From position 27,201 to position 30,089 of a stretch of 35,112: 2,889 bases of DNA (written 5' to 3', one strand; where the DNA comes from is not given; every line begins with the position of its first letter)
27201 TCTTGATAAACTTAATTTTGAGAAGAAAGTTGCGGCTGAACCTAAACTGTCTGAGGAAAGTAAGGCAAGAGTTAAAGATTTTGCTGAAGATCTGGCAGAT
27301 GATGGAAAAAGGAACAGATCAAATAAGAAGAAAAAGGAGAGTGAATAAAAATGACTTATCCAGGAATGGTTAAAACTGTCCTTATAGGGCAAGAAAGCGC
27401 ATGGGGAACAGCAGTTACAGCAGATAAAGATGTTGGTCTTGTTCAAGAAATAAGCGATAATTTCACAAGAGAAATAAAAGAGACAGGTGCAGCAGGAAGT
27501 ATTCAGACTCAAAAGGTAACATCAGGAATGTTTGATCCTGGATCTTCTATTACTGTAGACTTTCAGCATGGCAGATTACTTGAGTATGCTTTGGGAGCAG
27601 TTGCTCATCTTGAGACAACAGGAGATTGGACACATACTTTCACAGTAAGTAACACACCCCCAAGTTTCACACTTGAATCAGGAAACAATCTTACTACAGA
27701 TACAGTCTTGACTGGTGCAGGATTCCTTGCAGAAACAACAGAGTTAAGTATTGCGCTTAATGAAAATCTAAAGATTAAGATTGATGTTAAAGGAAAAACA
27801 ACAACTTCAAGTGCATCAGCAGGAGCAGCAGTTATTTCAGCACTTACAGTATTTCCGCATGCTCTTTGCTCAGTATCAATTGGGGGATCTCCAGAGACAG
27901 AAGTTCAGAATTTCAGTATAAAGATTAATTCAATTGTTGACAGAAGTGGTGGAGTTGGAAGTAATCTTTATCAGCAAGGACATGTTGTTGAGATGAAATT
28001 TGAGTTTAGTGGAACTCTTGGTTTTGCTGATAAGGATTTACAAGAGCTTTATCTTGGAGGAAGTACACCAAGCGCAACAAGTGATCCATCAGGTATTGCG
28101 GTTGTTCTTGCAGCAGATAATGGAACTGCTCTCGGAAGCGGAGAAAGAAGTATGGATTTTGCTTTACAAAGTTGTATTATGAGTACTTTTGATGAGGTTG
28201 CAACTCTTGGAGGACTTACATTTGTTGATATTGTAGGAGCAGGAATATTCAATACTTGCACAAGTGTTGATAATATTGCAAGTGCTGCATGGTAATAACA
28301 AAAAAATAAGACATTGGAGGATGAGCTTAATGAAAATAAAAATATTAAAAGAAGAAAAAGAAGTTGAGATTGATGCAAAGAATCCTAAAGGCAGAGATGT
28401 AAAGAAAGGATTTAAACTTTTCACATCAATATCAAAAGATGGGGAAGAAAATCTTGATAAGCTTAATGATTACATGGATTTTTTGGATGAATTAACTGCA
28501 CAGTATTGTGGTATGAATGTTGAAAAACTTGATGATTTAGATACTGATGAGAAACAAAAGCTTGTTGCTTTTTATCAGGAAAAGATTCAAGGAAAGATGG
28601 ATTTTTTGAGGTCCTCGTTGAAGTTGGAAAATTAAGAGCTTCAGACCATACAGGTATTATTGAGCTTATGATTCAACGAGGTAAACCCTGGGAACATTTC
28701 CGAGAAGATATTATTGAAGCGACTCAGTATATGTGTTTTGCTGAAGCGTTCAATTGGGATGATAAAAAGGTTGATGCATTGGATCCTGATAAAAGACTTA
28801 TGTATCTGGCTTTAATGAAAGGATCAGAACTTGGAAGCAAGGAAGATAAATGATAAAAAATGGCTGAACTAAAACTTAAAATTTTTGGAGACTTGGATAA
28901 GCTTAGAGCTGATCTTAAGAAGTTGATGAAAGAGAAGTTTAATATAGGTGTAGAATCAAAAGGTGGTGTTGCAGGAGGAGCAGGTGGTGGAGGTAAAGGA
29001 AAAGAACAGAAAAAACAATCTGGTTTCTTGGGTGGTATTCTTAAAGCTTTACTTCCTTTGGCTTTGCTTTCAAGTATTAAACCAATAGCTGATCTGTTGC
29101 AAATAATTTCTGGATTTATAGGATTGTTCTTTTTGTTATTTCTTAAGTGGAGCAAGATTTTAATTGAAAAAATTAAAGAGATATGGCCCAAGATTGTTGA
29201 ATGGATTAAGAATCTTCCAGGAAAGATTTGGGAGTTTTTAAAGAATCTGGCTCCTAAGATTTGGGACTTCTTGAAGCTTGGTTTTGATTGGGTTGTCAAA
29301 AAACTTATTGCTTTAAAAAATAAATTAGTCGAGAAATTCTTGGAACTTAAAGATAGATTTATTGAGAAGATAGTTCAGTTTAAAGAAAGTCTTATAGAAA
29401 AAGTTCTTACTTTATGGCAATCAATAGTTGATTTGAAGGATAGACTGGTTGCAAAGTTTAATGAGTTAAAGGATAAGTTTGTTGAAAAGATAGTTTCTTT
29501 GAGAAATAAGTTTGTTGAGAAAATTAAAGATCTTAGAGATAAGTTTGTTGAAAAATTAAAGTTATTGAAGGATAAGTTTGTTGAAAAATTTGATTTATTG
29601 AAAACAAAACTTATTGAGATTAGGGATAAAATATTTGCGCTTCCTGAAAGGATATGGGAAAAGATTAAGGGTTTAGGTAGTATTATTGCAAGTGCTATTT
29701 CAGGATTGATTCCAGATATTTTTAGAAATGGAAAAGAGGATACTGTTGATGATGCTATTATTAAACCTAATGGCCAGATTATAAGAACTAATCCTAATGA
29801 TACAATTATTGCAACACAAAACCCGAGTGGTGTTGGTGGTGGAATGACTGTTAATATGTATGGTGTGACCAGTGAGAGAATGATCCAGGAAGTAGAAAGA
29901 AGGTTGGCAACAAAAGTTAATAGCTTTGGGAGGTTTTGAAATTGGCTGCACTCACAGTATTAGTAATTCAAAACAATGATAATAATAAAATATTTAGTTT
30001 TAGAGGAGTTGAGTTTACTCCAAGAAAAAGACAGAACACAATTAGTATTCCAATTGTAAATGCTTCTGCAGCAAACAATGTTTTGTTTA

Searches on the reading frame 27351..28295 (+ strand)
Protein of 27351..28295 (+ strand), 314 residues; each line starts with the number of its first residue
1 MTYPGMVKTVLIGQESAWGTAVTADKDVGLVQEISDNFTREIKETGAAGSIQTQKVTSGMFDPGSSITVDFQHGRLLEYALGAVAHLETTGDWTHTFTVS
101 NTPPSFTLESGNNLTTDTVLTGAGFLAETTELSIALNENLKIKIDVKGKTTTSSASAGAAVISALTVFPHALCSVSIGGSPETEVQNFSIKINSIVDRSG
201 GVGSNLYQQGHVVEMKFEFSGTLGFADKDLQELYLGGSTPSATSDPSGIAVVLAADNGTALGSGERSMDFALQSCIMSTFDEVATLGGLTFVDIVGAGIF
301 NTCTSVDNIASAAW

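Call 88: search_protein_families(library=pfam, max_evalue=0.001, proteins=[window:27351-28295:+])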
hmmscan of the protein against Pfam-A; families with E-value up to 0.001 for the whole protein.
window:27351-28295:+ (314 aa): 1 family
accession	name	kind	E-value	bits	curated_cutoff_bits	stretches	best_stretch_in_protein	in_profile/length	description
PF18906.5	Phage_tube_2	-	1.7e-13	51.2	27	1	9-259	5-241/266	Phage tail tube protein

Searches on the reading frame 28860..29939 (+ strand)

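Call 88: search_protein_families(library=pfam, max_evalue=0.001, proteins=[window:28860-29939:+])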
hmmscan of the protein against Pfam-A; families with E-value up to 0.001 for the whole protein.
window:28860-29939:+ (359 aa): 2 families
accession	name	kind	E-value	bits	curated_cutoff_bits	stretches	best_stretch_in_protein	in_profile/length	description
PF01442.23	Apolipoprotein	-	1.8e-05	25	90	1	148-240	89-185/190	Apolipoprotein A1/A4/E domain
PF07464.16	ApoLp-III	-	0.00083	19.9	36.3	0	190-260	5-76/146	Apolipophorin-III precursor (apoLp-III)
